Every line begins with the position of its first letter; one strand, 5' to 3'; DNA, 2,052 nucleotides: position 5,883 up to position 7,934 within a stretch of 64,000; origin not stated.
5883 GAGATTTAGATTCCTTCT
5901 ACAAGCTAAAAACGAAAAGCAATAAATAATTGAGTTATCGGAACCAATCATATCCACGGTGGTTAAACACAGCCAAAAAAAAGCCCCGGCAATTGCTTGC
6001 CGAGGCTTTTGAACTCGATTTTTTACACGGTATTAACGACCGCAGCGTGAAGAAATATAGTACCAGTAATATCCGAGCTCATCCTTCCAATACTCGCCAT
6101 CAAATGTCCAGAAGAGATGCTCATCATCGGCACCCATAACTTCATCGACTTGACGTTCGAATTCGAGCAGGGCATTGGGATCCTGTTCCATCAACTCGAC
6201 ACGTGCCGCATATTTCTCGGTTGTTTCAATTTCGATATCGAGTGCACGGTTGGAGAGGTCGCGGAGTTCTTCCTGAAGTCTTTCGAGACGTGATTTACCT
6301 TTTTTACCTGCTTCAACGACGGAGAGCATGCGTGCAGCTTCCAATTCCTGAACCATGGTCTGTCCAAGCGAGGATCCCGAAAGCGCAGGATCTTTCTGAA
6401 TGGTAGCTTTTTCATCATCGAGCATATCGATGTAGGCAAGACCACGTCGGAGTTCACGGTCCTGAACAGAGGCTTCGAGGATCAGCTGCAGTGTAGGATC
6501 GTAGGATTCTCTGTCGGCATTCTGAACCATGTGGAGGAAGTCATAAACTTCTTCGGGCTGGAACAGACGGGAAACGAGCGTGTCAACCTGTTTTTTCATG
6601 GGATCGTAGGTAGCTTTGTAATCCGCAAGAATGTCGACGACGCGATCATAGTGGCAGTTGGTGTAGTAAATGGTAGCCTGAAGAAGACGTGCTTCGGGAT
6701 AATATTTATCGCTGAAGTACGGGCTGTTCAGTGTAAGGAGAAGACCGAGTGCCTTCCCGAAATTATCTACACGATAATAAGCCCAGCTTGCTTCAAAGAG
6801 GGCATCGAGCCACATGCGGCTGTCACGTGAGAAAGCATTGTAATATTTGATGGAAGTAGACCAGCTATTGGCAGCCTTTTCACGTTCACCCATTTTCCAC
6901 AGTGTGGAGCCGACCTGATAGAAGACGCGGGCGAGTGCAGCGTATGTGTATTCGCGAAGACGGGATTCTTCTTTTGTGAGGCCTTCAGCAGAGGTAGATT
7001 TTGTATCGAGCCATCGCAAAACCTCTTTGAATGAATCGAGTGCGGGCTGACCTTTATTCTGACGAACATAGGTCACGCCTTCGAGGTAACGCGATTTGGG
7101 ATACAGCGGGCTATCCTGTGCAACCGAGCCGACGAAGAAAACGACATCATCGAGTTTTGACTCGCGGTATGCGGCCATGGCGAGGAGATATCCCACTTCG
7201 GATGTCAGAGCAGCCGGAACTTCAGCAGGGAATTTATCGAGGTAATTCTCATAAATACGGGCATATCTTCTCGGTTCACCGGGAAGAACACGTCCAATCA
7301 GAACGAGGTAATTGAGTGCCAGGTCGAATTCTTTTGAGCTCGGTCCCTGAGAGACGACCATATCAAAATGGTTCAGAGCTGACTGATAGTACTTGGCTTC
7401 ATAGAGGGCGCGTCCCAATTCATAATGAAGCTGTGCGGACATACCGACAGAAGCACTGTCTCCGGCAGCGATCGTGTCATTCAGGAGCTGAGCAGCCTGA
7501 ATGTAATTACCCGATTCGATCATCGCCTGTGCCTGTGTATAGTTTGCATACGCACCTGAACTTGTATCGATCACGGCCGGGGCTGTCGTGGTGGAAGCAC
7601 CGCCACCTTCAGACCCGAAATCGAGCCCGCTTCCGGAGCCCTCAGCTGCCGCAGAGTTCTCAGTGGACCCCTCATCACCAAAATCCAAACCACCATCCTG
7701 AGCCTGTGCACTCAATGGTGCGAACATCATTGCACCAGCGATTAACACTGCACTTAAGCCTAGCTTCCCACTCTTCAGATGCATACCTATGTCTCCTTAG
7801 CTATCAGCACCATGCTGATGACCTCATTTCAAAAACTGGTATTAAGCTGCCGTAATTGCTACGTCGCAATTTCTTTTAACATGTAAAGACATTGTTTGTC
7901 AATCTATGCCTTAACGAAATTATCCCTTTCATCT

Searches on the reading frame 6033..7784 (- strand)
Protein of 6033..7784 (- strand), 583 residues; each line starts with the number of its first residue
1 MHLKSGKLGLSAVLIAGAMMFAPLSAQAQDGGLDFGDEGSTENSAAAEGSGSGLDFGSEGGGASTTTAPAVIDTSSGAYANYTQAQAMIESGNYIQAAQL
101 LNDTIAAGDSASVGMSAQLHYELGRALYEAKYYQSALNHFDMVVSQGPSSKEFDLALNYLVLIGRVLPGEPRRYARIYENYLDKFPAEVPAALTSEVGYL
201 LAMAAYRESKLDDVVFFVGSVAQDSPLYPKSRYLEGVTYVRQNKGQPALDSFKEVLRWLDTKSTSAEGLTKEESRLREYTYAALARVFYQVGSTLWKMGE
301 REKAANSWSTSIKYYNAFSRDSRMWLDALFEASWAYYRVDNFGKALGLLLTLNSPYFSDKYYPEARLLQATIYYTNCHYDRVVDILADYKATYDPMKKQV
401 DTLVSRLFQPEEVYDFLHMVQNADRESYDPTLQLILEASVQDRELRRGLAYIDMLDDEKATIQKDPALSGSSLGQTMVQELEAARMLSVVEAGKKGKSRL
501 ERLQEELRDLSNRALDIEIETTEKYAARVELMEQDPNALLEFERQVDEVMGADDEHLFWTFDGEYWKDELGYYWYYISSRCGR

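Call 8: search_protein_families(library=pfam, proteins=[window:6033-7784:-])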
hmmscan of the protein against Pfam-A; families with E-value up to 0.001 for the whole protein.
window:6033-7784:- (583 aa): 7 families
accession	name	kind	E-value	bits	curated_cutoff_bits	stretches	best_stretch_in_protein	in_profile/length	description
PF07719.23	TPR_2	-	8.5e-10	38.4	27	0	117-145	1-29/34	Tetratricopeptide repeat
PF13432.12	TPR_16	-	5.1e-07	30.5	32.7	1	82-150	1-64/65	Tetratricopeptide repeat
PF12895.13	ANAPC3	-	3.3e-05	24.5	27.2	0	77-141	22-80/82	Anaphase-promoting complex, cyclosome, subunit 3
PF00515.34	TPR_1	-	6.8e-05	23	27.8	0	117-145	1-29/34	Tetratricopeptide repeat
PF14559.12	TPR_19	-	0.00023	21.9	25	0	89-152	2-60/68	Tetratricopeptide repeat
PF17004.11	SRP_TPR_like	-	0.0005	20.6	35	0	252-391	30-95/109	Putative TPR-like repeat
PF13424.12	TPR_12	-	0.00054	20.5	30.1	0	285-349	3-68/77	Tetratricopeptide repeat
